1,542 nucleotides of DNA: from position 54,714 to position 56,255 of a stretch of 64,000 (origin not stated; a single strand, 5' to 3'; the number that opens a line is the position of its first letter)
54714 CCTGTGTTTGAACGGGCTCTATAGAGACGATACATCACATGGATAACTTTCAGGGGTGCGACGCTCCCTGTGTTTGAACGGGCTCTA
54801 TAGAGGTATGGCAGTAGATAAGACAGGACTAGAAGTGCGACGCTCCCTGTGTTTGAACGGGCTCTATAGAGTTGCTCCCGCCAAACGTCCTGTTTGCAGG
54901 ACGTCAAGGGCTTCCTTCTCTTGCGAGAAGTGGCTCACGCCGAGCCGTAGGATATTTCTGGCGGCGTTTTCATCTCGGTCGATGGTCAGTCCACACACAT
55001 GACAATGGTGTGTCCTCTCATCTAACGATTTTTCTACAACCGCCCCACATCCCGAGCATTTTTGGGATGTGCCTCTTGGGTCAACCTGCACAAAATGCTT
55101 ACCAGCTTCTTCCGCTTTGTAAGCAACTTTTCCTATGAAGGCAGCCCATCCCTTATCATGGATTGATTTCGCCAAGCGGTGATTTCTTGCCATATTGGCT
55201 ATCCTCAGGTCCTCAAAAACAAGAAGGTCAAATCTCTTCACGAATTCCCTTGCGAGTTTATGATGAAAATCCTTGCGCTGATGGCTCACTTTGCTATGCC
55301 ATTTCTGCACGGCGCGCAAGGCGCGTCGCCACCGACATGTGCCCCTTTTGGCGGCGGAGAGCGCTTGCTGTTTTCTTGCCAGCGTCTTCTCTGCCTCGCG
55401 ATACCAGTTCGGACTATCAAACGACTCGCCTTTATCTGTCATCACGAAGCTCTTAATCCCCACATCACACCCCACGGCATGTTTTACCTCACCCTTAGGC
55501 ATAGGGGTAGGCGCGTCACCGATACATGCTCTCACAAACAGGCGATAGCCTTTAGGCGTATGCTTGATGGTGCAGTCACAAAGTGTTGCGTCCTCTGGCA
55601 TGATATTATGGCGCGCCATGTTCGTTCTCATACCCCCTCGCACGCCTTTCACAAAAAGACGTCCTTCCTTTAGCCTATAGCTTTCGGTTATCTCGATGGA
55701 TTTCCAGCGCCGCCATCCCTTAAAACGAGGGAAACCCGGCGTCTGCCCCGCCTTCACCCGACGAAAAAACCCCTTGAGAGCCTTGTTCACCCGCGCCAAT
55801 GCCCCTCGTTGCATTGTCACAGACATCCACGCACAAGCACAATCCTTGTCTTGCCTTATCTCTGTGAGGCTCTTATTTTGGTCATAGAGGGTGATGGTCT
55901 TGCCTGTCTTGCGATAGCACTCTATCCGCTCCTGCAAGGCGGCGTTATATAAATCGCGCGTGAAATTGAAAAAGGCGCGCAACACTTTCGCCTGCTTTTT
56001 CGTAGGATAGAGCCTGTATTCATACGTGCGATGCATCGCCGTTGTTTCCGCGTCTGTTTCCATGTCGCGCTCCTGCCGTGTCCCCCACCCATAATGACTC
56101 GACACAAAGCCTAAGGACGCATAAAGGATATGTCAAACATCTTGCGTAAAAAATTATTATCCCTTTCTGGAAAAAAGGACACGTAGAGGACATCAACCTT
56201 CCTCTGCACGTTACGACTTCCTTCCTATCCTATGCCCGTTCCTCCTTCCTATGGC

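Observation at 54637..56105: Compact TnpB-like RuvC nuclease fused at its 3' end to a CRISPR-like mini-array, with no cas1/cas2/tnpA: candidate minimal type V-U-like RNA-guided system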

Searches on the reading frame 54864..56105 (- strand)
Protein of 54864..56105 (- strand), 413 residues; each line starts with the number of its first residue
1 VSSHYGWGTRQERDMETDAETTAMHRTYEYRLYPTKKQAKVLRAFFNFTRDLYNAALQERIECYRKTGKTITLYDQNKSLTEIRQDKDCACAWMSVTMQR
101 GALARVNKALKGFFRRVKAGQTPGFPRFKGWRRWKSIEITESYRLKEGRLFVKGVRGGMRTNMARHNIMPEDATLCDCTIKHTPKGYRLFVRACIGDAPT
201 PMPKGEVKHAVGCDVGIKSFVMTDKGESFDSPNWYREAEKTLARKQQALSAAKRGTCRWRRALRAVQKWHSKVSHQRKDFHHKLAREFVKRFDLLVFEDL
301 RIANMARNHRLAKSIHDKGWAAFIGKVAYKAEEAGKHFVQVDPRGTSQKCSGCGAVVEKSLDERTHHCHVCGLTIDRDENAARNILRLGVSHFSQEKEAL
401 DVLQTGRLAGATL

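Call 4: search_protein_families(library=pfam, proteins=[window:54864-56105:-], max_evalue=0.01)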
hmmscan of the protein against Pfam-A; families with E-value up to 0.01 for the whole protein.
window:54864-56105:- (413 aa): 4 families
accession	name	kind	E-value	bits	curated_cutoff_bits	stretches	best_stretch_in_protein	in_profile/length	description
PF07282.18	Cas12f1-like_TNB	-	6.9e-23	81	26.3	1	320-385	1-60/60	Cas12f1-like, TNB domain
PF01385.25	OrfB_IS605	-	3.3e-21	76.2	30.5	1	200-308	8-119/120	Probable transposase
PF12323.14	HTH_OrfB_IS605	-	2e-11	43.6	21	1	24-69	1-47/47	Helix-turn-helix domain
PF01363.27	FYVE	-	0.0069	16.9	27.8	1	345-375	6-34/67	FYVE zinc finger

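Call 8: find_homologous_proteins(query=window:54864-56105:-)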
Query window:54864-56105:- (413 aa): 6863 proteins with E <= 0.001 among 8000 candidates; the best 120 are listed.
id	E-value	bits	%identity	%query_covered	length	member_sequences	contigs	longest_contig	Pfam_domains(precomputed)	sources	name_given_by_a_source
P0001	2.4e-274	927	100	97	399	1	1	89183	PF12323.15,PF01385.26,PF07282.19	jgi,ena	-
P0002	4.1e-128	446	38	88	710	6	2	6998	PF12323.15,PF01385.26,PF07282.19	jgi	jgi:putative transposase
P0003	2.0e-103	365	50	88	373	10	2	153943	PF12323.15,PF01385.26,PF07282.19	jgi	jgi:putative transposase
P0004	7.9e-100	353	49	89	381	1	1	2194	PF12323.15,PF01385.26,PF07282.19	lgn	-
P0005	2.6e-95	338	48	91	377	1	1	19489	PF01385.26,PF07282.19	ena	-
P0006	3.7e-91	324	44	90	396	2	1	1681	PF12323.15,PF01385.26,PF07282.19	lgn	-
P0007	2.2e-89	318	46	89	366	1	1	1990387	PF01385.26,PF07282.19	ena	-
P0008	4.8e-89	317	42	90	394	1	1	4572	PF12323.15,PF01385.26,PF07282.19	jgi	jgi:putative transposase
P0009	8.4e-88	313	43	89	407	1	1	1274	PF12323.15,PF01385.26,PF07282.19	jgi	-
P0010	1.1e-87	313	43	90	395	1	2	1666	PF12323.15,PF01385.26,PF07282.19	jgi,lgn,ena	-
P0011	1.4e-87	312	41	90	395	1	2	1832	PF12323.15,PF01385.26,PF07282.19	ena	-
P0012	3.4e-87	311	44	92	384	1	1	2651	PF12323.15,PF01385.26,PF07282.19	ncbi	-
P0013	7.1e-87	310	44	88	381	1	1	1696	PF12323.15,PF01385.26,PF07282.19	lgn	-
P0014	9.7e-87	310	46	89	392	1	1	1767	PF12323.15,PF01385.26,PF07282.19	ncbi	-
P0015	2.8e-86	308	43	90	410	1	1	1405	PF12323.15,PF01385.26,PF07282.19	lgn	-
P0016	1.3e-85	306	42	89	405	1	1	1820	PF12323.15,PF01385.26,PF07282.19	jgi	jgi:putative transposase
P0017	1.5e-85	306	42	90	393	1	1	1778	PF12323.15,PF01385.26,PF07282.19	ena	-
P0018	1.8e-85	305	42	91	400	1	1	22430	PF12323.15,PF01385.26,PF07282.19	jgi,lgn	jgi:putative transposase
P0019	7.1e-85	304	43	88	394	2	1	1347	PF12323.15,PF01385.26,PF07282.19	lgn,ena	-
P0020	2.4e-84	302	41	90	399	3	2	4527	PF12323.15,PF01385.26,PF07282.19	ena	-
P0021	6.7e-84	300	44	90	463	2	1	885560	PF01385.26,PF07282.19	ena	-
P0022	9.8e-84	300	42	90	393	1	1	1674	PF12323.15,PF01385.26,PF07282.19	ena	-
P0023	1.6e-83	299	42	89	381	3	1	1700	PF12323.15,PF01385.26,PF07282.19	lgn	-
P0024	2.4e-83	298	44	89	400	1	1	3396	PF12323.15,PF01385.26,PF07282.19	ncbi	-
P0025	2.5e-83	298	42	90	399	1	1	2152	PF12323.15,PF01385.26,PF07282.19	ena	-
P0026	2.9e-83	298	41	90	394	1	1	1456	PF12323.15,PF01385.26,PF07282.19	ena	-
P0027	3.3e-83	298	42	90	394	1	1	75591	PF12323.15,PF01385.26,PF07282.19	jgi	-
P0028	3.7e-83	298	42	88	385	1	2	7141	PF12323.15,PF01385.26,PF07282.19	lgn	-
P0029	5.4e-83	297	44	90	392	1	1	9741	PF12323.15,PF01385.26,PF07282.19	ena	-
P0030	6.3e-83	297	41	89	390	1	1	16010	PF12323.15,PF01385.26,PF07282.19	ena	-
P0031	6.3e-83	297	42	89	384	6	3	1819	PF12323.15,PF01385.26,PF07282.19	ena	-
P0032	1.4e-82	296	42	86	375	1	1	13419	PF01385.26,PF07282.19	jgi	jgi:putative transposase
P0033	1.5e-82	296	42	90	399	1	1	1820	PF12323.15,PF01385.26,PF07282.19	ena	-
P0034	1.7e-82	296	43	88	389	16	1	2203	PF12323.15,PF01385.26,PF07282.19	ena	-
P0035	2.0e-82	295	40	90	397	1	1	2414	PF12323.15,PF01385.26,PF07282.19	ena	-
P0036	2.2e-82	295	40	90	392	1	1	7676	PF12323.15,PF01385.26,PF07282.19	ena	-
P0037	3.4e-82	295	42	89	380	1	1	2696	PF12323.15,PF01385.26,PF07282.19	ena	-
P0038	3.7e-82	295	45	89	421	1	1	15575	PF12323.15,PF01385.26,PF07282.19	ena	-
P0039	6.3e-82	294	42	89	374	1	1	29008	PF12323.15,PF01385.26,PF07282.19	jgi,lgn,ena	-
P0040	7.3e-82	294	42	90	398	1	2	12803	PF12323.15,PF01385.26,PF07282.19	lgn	-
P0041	1.1e-81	293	41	90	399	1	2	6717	PF12323.15,PF01385.26,PF07282.19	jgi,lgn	-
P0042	1.2e-81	293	41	90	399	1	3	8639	PF12323.15,PF01385.26,PF07282.19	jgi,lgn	-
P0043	1.2e-81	293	42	88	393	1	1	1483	PF12323.15,PF01385.26,PF07282.19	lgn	-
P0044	1.5e-81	293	42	93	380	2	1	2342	PF12323.15,PF01385.26,PF07282.19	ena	-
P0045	1.7e-81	292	42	89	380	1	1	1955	PF12323.15,PF01385.26,PF07282.19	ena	-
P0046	1.9e-81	292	44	89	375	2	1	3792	PF12323.15,PF01385.26,PF07282.19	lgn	-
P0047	2.5e-81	292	40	91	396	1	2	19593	PF12323.15,PF01385.26,PF07282.19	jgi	jgi:putative transposase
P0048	2.7e-81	292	42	89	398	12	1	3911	PF12323.15,PF01385.26,PF07282.19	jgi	jgi:putative transposase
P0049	2.9e-81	292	43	89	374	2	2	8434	PF12323.15,PF01385.26,PF07282.19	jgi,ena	jgi:putative transposase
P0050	3.8e-81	291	44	88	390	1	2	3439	PF12323.15,PF01385.26,PF07282.19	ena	-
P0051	4.1e-81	291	41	90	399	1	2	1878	PF12323.15,PF01385.26,PF07282.19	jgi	-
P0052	5.1e-81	291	42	89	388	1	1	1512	PF12323.15,PF01385.26,PF07282.19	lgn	-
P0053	6.7e-81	290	42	91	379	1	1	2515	PF12323.15,PF01385.26,PF07282.19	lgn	-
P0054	8.7e-81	290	42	88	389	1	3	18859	PF12323.15,PF01385.26,PF07282.19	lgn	-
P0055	8.9e-81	290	43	89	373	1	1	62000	PF12323.15,PF01385.26,PF07282.19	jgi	jgi:putative transposase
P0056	1.0e-80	290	43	89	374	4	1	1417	PF12323.15,PF01385.26,PF07282.19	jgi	jgi:putative transposase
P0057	1.3e-80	289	41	89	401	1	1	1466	PF12323.15,PF01385.26,PF07282.19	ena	-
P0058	2.1e-80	289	40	91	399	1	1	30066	PF12323.15,PF01385.26,PF07282.19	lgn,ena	-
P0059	3.0e-80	288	43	89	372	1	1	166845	PF12323.15,PF01385.26,PF07282.19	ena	-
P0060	3.2e-80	288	44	88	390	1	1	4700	PF12323.15,PF01385.26,PF07282.19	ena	-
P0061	3.3e-80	288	41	92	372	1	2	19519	PF12323.15,PF01385.26,PF07282.19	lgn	-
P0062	3.7e-80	288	39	90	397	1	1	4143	PF12323.15,PF01385.26,PF07282.19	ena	-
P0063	6.5e-80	287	43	90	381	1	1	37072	PF12323.15,PF01385.26,PF07282.19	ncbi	-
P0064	6.8e-80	287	43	92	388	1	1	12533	PF12323.15,PF01385.26,PF07282.19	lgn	-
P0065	7.3e-80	287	41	94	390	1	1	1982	PF12323.15,PF01385.26,PF07282.19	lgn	-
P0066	8.0e-80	287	41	88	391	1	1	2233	PF12323.15,PF01385.26,PF07282.19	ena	-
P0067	8.3e-80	287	42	89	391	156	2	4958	PF12323.15,PF01385.26,PF07282.19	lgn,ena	-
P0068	9.0e-80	287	41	89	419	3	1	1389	PF12323.15,PF01385.26,PF07282.19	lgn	-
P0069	9.2e-80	287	45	89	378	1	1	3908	PF12323.15,PF01385.26,PF07282.19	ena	-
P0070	9.8e-80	287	42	91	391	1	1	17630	PF12323.15,PF01385.26,PF07282.19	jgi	-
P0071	1.9e-79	286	43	89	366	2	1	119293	PF12323.15,PF01385.26,PF07282.19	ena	-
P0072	2.2e-79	285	43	89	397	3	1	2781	PF12323.15,PF01385.26,PF07282.19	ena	-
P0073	2.5e-79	285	44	89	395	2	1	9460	PF12323.15,PF01385.26,PF07282.19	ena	-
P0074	2.7e-79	285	42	89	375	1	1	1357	PF12323.15,PF01385.26,PF07282.19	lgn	-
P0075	2.8e-79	285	41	92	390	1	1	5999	PF12323.15,PF01385.26,PF07282.19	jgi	jgi:putative transposase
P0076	3.8e-79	285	41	89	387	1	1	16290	PF12323.15,PF01385.26,PF07282.19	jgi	jgi:putative transposase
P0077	3.9e-79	285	42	89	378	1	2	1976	PF12323.15,PF01385.26,PF07282.19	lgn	-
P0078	3.9e-79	285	43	87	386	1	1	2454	PF12323.15,PF01385.26,PF07282.19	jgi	jgi:putative transposase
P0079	4.3e-79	284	42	89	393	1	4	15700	PF12323.15,PF01385.26,PF07282.19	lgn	-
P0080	4.3e-79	284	42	89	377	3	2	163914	PF12323.15,PF01385.26,PF07282.19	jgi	jgi:putative transposase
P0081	4.4e-79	284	41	89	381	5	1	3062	PF12323.15,PF01385.26,PF07282.19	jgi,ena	-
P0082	5.6e-79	284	43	89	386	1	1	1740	PF12323.15,PF01385.26,PF07282.19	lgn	-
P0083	5.8e-79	284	41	91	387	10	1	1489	PF12323.15,PF01385.26,PF07282.19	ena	-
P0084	6.6e-79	284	41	89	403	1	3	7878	PF12323.15,PF01385.26,PF07282.19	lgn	-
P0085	6.7e-79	284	43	88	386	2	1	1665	PF12323.15,PF01385.26,PF07282.19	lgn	-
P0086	7.1e-79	284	44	88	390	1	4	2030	PF12323.15,PF01385.26,PF07282.19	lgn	-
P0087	7.3e-79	284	43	93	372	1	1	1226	PF12323.15,PF01385.26,PF07282.19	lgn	-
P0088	7.6e-79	284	41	91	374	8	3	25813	PF12323.15,PF01385.26,PF07282.19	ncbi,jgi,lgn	jgi:putative transposase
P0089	7.6e-79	284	41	88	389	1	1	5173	PF12323.15,PF01385.26,PF07282.19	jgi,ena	-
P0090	9.0e-79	283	39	89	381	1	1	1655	PF12323.15,PF01385.26,PF07282.19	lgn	-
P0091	1.0e-78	283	42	89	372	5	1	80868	PF12323.15,PF01385.26,PF07282.19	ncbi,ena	-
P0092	1.2e-78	283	41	89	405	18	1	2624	PF12323.15,PF01385.26,PF07282.19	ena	-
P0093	1.3e-78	283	44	89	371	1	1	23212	PF01385.26,PF07282.19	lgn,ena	-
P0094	1.4e-78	283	43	89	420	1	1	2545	PF12323.15,PF01385.26,PF07282.19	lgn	-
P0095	1.6e-78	283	43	90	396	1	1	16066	PF01385.26,PF07282.19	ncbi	-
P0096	1.8e-78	282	42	89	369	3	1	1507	PF12323.15,PF01385.26,PF07282.19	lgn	-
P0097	1.8e-78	282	42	88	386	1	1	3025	PF12323.15,PF01385.26,PF07282.19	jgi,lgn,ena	-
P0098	1.9e-78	282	42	89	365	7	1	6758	PF12323.15,PF01385.26,PF07282.19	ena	-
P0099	2.0e-78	282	41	91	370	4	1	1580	PF12323.15,PF01385.26,PF07282.19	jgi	-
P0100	2.0e-78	282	44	89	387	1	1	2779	PF01385.26,PF07282.19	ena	-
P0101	2.3e-78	282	40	88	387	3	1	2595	PF12323.15,PF01385.26,PF07282.19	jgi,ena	-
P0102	2.3e-78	282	41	95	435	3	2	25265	PF12323.15,PF01385.26,PF07282.19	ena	-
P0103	2.4e-78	282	40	91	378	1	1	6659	PF12323.15,PF01385.26,PF07282.19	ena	-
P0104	2.6e-78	282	42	89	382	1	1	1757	PF12323.15,PF01385.26,PF07282.19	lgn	-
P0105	2.7e-78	282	42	87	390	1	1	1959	PF12323.15,PF01385.26,PF07282.19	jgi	jgi:putative transposase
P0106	3.0e-78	282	40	90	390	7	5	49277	PF12323.15,PF01385.26,PF07282.19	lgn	-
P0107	3.1e-78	282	42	88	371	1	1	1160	PF12323.15,PF01385.26,PF07282.19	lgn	-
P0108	3.5e-78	281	44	90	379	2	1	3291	PF12323.15,PF01385.26,PF07282.19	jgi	jgi:putative transposase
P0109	3.7e-78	281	40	89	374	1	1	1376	PF12323.15,PF01385.26,PF07282.19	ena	-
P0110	3.9e-78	281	40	91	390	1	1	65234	PF12323.15,PF01385.26,PF07282.19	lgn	-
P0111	4.0e-78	281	41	89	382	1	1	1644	PF12323.15,PF01385.26,PF07282.19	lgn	-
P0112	4.5e-78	281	40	92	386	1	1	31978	PF12323.15,PF01385.26,PF07282.19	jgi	jgi:putative transposase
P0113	4.6e-78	281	43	90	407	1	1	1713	PF12323.15,PF01385.26,PF07282.19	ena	-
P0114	4.7e-78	281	41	89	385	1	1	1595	PF12323.15,PF01385.26,PF07282.19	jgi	jgi:putative transposase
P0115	5.0e-78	281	40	89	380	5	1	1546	PF12323.15,PF01385.26,PF07282.19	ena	-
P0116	6.0e-78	281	40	89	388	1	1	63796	PF12323.15,PF01385.26,PF07282.19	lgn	-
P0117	7.3e-78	280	42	89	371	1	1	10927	PF12323.15,PF01385.26,PF07282.19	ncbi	-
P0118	7.5e-78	280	42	86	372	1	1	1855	PF01385.26,PF07282.19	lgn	-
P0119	7.5e-78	280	42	89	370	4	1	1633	PF12323.15,PF01385.26,PF07282.19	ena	-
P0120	7.9e-78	280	43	91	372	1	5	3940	PF12323.15,PF01385.26,PF07282.19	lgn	-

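Call 11: find_encoding_contigs(protein=P0001, flank=10000, max_places=4)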
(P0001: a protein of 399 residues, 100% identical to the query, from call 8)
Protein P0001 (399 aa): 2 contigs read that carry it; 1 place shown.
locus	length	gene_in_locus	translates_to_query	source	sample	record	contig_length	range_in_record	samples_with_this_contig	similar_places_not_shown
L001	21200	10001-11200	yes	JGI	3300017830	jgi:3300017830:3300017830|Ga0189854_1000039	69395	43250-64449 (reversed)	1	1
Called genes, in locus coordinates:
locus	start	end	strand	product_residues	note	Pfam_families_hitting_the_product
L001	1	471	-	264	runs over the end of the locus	-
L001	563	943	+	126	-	-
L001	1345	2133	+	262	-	PF07464:ApoLp-III (faint), PF01442:Apolipoprotein (faint), PF04513:Baculo_PEP_C (faint)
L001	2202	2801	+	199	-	-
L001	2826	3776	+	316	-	PF26739:DUF8245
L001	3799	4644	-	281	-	-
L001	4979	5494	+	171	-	-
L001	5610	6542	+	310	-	PF12706:Lactamase_B_2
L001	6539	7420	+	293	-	PF03070:TENA_THI-4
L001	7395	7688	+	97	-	PF05402:PqqD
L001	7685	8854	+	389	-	PF01261:AP_endonuc_2 (faint), PF04055:Radical_SAM, PF13186:SPASM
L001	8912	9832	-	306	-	-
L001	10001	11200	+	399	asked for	PF12323:HTH_OrfB_IS605, PF01385:OrfB_IS605, PF07282:Cas12f1-like_TNB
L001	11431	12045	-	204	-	-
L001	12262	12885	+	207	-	PF01618:MotA_ExbB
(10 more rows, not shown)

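Call 12: find_encoding_contigs(protein=P0003, flank=5000, max_places=4)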
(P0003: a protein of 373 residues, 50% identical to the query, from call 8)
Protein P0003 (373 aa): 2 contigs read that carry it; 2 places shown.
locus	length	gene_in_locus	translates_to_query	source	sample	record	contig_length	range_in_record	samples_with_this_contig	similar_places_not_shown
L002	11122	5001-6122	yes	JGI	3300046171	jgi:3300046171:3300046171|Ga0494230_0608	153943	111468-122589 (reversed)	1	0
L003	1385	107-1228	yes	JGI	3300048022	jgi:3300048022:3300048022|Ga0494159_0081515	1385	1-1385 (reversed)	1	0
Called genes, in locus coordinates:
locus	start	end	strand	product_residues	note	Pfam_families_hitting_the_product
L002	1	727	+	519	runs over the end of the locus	PF01235:Na_Ala_symp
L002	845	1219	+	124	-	-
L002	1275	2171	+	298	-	PF00892:EamA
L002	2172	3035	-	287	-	PF07690:MFS_1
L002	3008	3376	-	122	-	PF07690:MFS_1 (weak)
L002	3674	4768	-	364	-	PF00762:Ferrochelatase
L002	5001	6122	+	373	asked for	PF12323:HTH_OrfB_IS605, PF01385:OrfB_IS605, PF07282:Cas12f1-like_TNB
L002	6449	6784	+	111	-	PF10805:DUF2730 (weak)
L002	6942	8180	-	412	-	PF00155:Aminotran_1_2, PF01053:Cys_Met_Meta_PP (weak)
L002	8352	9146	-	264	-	PF00384:Molybdopterin, PF01568:Molydop_binding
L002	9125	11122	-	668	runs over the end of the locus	PF00111:Fer2 (weak), PF13510:Fer2_4, PF13237:Fer4_10 (weak), PF22117:Fer4_Nqo3, PF12838:Fer4_7, PF13183:Fer4_8, PF04879:Molybdop_Fe4S4, PF00384:Molybdopterin, +4 more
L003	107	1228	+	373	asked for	PF12323:HTH_OrfB_IS605, PF01385:OrfB_IS605, PF07282:Cas12f1-like_TNB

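Call 17: search_solved_structures(query=P0001, max_evalue=0.001)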
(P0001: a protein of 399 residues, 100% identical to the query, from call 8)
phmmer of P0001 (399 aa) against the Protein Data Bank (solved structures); distinct sequences matched with E-value up to 0.001: 18.
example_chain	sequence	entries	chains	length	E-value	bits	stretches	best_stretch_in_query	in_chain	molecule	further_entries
9yyg_A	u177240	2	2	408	1.3e-51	179.1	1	12-374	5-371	AI-designed RNA-guided nuclease | AI-generated RNA-guided nuclease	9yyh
8h1j_A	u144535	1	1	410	9e-51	176.3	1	11-374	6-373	RNA-guided DNA endonuclease TnpB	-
8bf8_A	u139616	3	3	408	1.1e-50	176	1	12-374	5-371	RNA-guided DNA endonuclease TnpB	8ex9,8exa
9jfo_A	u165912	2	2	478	2.4e-20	76.2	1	250-376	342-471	LaTranC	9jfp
9jfq_A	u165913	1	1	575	3.1e-20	75.8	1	250-377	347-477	LaTranC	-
9b0l_P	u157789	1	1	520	2.1e-19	73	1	240-381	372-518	TnpB-like protein L79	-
8iaz_A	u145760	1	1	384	1.3e-14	57.3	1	195-371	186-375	Transposase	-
9j09_A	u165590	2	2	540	1.4e-14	57.2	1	213-382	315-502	Transposase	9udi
8j1j_A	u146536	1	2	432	4.2e-12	49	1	218-373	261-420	Transposase IS605 OrfB C-terminal domain-containing protein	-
8j12_A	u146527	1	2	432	6.5e-12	48.4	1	218-373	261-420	Transposase IS605 OrfB C-terminal domain-containing protein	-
8j3r_A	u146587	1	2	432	6.5e-12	48.4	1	218-373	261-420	Transposase IS605 OrfB C-terminal domain-containing protein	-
7wju_A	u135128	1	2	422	6.7e-12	48.3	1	218-373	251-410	OrfB_Zn_ribbon domain-containing protein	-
8dzj_A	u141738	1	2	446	7.5e-12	48.2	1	219-373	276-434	OrfB_Zn_ribbon domain-containing protein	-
8hr5_A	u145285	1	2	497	5.6e-11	45.3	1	147-373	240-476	Transposase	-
23vu_A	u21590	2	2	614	1.1e-09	41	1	247-384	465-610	UnCas12m4a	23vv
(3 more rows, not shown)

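Call 18: find_related_loci(query=A1, collection=genome_contigs, flank=3000)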
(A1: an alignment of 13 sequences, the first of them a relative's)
Query A1 (399 aa) in genome_contigs; peptide patterns used: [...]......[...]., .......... (x = any residue, [..] = any of these).
600 stretches matched a pattern (row limit reached: there are more); 521 encode a relative of the query (tblastn E <= 1e-3); the best 80 are kept; 80 distinct loci.
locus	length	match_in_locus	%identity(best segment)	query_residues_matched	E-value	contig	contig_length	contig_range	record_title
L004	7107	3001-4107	41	10-382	4e-80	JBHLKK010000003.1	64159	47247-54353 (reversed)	MAG: Candidatus Hodarchaeota archaeon isolate DZ1B.307 DZ1B.307@811, whole genome shotgun sequence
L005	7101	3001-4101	38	9-377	8e-78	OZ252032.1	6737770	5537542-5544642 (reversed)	MAG: Candidatus Poribacteria bacterium isolate aa3f26ad-70d9-470a-add4-ad97223fdacd genome assembly, chromosome: 1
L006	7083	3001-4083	41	10-375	2e-76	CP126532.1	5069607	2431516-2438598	MAG: Ktedonobacterales bacterium isolate bin_006 chromosome, complete genome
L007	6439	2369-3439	41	10-372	5e-76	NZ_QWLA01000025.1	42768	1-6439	Calidithermus roseus strain NBRC 110900 contig_25, whole genome shotgun sequence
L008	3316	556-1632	38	10-375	1e-75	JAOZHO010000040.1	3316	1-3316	MAG: Candidatus Bathyarchaeota archaeon isolate QDN_3 k147_1036194, whole genome shotgun sequence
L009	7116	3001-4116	39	10-377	3e-75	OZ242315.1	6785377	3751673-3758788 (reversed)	MAG: Candidatus Poribacteria bacterium isolate 55818b94-eea9-47de-9476-a843df335cd7 genome assembly, chromosome: 1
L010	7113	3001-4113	38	4-377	1e-74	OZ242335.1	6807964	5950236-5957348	MAG: Candidatus Poribacteria bacterium isolate 0e18bbbf-3c5b-4f4e-9be4-718f64127597 genome assembly, chromosome: 1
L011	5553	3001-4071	37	7-373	2e-71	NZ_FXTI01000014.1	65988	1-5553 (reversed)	Melghirimyces algeriensis strain DSM 45474, whole genome shotgun sequence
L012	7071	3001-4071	38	8-376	3e-70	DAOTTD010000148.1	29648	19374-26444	MAG TPA_asm: Ktedonobacteraceae bacterium isolate B30_77 k127_204680, whole genome shotgun sequence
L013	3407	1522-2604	39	8-376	2e-70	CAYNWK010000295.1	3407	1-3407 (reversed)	MAG TPA_asm: uncultured Anaerolineaceae bacterium isolate SRP214966_co2_130 genome assembly, contig: NODE_62551_length_3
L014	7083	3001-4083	37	9-379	2e-75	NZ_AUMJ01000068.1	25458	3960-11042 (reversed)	Aneurinibacillus terranovensis DSM 18919 H525DRAFT_scaffold00050.50_C, whole genome shotgun sequence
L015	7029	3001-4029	38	21-373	1e-69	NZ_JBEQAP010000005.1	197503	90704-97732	MAG: Cohnella sp. isolate 03V1_S199.semibin_refined.110_sub NODE_77_length_197503_cov_3.177783, whole genome shotgun seq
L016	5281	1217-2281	37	5-379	3e-69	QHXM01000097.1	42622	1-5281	MAG: Acidobacteria bacterium isolate gp4 AA20 14_0903_12_40cm_200_scaffold_841_curated, whole genome shotgun sequence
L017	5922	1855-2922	39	12-373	9e-69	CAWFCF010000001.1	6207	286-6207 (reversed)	MAG: uncultured Chloroflexia bacterium isolate MFD02416.bin.1.105 genome assembly, contig: contig_109289, whole genome s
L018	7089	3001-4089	36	3-375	2e-68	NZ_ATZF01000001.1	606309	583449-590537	Shimazuella kribbensis DSM 45090 A3GQDRAFT_scaffold_0.1_C, whole genome shotgun sequence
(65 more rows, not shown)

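Call 21: find_encoding_contigs(protein=P0005, flank=3000, max_places=3)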
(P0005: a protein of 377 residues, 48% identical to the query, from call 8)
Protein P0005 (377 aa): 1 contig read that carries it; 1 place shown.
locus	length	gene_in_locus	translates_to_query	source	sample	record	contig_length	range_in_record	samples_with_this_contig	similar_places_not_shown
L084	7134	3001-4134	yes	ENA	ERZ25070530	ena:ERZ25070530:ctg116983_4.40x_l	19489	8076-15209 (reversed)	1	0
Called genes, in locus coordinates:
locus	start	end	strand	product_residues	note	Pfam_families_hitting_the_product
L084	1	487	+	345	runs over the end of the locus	PF01118:Semialdhyde_dh, PF02774:Semialdhyde_dhC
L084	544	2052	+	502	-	PF25800:FimV_N, PF01476:LysM (faint), PF08708:PriCT_1 (faint)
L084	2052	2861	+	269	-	PF01416:PseudoU_synth_1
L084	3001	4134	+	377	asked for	PF01385:OrfB_IS605, PF07282:Cas12f1-like_TNB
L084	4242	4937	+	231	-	PF00697:PRAI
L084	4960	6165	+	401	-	PF00291:PALP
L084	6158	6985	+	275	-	PF00290:Trp_syntA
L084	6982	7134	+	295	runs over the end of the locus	PF17848:Zn_ribbon_ACC, PF01039:Carboxyl_trans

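Call 22: find_encoding_contigs(protein=P0004, flank=3000, max_places=3)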
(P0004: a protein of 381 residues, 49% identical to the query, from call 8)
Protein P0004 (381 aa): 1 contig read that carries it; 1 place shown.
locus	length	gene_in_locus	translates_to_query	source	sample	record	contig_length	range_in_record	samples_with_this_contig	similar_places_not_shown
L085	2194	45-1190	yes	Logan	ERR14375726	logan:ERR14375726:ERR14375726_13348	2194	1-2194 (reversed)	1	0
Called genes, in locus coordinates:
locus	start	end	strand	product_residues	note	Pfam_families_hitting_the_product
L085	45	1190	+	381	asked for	PF12323:HTH_OrfB_IS605, PF01385:OrfB_IS605, PF07282:Cas12f1-like_TNB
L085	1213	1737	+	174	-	-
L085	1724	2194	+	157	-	?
